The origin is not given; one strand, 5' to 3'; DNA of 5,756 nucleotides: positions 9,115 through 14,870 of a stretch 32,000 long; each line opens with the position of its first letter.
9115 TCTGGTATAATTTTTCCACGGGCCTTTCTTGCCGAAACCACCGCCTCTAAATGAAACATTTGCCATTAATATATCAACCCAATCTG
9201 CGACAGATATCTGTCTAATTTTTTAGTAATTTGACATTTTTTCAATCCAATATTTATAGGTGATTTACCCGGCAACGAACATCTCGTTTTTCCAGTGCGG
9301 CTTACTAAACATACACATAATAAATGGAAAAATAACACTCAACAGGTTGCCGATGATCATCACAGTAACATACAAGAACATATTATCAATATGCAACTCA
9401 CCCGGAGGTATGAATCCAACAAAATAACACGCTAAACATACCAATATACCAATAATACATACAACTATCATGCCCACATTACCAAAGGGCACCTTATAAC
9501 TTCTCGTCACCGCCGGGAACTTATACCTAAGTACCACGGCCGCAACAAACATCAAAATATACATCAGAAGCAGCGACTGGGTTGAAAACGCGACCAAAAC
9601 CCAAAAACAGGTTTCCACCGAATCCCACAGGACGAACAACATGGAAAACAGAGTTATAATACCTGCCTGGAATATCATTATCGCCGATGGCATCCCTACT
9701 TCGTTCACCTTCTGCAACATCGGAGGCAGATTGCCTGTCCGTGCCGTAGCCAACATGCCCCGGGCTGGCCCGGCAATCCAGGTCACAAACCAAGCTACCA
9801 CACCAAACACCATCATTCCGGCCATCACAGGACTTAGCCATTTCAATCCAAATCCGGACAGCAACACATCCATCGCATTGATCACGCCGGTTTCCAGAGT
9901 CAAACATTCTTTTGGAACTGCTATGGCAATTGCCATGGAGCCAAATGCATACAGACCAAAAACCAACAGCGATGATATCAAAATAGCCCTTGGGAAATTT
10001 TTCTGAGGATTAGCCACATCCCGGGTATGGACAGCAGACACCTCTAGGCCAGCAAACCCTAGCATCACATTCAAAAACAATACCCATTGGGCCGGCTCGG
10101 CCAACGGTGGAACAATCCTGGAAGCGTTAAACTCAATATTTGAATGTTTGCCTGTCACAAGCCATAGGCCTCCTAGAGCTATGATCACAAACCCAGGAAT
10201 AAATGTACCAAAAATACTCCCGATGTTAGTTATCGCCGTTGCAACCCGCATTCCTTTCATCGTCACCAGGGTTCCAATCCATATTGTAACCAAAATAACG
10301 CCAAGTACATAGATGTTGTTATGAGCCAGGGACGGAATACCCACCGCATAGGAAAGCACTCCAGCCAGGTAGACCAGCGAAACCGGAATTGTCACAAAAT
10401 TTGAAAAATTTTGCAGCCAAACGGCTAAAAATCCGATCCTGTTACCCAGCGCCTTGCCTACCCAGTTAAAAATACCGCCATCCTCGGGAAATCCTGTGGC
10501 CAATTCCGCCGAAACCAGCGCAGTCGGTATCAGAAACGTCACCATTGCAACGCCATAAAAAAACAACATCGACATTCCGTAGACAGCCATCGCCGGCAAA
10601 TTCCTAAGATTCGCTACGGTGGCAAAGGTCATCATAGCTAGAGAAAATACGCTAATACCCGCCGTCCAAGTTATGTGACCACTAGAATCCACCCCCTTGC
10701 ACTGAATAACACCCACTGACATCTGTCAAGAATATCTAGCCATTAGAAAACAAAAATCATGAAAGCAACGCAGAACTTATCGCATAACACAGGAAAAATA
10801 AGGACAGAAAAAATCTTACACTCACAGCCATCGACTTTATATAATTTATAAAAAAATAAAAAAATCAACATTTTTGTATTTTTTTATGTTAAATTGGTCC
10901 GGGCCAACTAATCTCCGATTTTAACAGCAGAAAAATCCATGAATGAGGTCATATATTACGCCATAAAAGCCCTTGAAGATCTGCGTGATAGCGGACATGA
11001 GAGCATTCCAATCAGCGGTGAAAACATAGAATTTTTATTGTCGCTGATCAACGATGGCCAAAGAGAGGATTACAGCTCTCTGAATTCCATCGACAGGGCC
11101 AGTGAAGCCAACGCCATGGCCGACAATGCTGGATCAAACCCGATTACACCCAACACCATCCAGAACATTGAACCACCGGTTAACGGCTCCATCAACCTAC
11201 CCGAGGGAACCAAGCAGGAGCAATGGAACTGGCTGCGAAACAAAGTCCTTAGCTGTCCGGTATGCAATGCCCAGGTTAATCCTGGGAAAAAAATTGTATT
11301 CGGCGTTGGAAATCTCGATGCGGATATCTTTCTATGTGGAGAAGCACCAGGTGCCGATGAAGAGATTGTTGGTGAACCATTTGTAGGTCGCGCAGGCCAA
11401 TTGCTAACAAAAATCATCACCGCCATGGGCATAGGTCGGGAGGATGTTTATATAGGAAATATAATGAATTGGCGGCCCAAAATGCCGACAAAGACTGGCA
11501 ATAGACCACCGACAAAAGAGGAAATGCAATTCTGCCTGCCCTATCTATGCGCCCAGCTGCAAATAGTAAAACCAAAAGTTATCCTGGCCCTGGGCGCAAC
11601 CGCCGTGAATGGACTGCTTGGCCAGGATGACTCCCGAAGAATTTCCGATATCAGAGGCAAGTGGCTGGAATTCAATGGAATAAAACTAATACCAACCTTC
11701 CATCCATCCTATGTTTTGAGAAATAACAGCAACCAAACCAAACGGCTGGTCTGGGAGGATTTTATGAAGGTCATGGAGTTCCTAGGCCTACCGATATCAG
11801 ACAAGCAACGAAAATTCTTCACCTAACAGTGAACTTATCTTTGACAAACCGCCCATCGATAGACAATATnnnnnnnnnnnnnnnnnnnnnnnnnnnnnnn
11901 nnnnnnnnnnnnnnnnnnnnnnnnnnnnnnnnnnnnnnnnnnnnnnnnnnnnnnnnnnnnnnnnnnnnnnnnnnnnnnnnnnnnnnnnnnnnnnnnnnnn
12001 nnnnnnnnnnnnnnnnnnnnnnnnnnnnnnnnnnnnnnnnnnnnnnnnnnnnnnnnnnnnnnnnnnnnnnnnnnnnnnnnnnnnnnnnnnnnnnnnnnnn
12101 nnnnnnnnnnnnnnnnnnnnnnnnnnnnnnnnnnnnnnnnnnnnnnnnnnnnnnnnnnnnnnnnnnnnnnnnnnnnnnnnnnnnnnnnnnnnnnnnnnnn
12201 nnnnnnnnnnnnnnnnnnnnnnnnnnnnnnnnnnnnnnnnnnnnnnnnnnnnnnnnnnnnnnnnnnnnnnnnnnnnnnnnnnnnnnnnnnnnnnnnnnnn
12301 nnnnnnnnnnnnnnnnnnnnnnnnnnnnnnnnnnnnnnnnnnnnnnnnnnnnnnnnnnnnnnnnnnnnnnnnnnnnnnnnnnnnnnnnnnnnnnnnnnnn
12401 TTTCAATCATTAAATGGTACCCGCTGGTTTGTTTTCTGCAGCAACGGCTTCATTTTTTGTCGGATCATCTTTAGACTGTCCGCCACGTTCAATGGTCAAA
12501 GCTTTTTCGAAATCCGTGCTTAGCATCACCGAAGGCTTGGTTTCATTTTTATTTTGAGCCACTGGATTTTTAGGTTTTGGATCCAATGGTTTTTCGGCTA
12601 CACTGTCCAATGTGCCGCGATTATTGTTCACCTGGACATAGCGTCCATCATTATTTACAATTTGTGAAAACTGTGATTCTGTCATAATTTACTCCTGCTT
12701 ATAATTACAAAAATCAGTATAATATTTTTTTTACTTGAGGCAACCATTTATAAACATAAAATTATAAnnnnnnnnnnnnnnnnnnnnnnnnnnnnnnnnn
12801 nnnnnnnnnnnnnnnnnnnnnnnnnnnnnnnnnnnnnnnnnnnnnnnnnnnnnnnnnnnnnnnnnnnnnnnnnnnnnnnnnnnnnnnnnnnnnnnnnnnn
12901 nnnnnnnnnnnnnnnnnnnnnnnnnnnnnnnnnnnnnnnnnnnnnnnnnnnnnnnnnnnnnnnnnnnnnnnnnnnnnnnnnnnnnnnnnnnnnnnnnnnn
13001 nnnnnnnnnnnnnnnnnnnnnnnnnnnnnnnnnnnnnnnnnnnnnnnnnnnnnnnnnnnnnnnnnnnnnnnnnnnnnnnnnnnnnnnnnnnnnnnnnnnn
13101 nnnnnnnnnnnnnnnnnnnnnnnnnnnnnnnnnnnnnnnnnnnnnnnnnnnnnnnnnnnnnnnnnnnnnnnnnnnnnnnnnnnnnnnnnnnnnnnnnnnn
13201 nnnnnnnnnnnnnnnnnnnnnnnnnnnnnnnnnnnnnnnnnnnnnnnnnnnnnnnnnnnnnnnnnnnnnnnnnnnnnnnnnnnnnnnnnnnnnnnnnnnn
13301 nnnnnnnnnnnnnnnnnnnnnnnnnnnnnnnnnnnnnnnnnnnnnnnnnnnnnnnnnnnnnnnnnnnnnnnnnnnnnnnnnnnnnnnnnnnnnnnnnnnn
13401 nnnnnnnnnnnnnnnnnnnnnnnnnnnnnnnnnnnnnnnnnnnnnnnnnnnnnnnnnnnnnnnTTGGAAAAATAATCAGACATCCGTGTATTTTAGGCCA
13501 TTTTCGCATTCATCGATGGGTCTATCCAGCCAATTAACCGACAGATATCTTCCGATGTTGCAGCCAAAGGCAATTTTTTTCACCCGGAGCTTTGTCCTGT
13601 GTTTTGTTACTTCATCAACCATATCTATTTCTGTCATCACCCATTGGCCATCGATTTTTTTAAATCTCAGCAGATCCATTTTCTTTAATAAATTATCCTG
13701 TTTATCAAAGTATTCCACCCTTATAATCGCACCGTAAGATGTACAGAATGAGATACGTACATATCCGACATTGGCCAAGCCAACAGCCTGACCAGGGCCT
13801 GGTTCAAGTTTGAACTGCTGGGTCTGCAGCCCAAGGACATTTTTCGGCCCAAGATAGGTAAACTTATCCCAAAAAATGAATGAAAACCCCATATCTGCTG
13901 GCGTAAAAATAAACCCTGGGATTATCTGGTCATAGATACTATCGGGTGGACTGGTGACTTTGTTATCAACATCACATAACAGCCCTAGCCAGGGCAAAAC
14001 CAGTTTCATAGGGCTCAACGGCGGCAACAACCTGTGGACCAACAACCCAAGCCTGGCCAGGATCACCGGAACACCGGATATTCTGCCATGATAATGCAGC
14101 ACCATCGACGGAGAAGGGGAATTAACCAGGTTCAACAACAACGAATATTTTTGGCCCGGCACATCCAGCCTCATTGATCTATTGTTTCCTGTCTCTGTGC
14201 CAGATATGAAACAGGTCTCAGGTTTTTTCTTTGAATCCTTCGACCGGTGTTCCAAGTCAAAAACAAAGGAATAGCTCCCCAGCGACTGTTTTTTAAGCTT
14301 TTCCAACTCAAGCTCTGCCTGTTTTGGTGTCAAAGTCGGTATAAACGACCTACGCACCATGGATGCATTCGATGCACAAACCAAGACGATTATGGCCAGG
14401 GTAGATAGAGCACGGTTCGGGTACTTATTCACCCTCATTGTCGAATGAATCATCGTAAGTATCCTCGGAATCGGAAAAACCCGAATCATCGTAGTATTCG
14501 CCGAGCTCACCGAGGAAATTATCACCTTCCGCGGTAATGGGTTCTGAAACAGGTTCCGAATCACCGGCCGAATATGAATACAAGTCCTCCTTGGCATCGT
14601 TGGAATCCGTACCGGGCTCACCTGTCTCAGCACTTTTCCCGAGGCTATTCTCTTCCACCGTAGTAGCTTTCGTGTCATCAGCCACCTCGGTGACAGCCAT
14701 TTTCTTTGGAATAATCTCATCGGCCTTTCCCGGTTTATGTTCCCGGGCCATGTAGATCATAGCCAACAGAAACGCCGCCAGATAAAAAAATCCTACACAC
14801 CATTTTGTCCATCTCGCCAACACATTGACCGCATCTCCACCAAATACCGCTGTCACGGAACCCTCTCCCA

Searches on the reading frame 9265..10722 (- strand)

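Call 58: search_protein_families(library=pfam, proteins=[window:9265-10722:-], max_evalue=0.001)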
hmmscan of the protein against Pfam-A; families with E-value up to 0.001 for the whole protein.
window:9265-10722:- (485 aa): 2 families
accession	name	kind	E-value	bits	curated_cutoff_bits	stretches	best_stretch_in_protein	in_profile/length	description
PF13520.12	AA_permease_2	-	5.7e-58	197.3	27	1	23-457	1-425/427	Amino acid permease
PF00324.27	AA_permease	-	2e-17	63.5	24.6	1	40-461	24-454/470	Amino acid permease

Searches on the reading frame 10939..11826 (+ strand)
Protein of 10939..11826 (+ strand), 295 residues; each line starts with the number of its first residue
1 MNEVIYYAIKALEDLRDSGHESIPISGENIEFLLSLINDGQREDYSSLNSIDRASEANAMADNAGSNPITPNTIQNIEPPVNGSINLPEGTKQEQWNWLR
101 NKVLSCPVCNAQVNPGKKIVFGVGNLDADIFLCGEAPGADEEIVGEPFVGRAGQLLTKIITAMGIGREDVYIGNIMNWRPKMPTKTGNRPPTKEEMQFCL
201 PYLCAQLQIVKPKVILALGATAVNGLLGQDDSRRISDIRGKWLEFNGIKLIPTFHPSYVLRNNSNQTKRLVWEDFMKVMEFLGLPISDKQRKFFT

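Call 58: search_protein_families(library=pfam, proteins=[window:10939-11826:+], max_evalue=0.001)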
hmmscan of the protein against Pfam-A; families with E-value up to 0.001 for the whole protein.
window:10939-11826:+ (295 aa): 1 family
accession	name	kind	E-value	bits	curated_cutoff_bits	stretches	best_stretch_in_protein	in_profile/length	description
PF03167.25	UDG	-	4.4e-35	121.3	24.3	1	121-275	1-140/141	Uracil DNA glycosylase superfamily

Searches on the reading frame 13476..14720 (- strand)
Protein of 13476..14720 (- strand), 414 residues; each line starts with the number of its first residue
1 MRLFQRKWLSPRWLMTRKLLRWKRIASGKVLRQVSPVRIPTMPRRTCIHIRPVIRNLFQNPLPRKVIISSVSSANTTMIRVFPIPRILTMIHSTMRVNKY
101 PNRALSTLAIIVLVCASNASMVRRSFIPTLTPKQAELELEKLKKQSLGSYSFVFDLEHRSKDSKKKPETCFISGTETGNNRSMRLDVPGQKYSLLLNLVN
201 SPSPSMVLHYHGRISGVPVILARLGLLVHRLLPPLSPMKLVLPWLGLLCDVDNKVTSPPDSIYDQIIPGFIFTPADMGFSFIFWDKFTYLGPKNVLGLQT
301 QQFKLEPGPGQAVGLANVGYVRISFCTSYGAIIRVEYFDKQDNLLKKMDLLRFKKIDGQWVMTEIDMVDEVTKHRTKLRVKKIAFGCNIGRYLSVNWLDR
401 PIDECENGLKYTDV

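Call 58: search_protein_families(library=pfam, proteins=[window:13476-14720:-], max_evalue=0.001)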
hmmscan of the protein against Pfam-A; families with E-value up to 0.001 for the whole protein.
window:13476-14720:- (414 aa): 1 family
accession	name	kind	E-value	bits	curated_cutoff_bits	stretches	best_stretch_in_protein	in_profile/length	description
PF17131.11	LolA_like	-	3e-12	47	30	1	272-387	57-170/184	Outer membrane lipoprotein-sorting protein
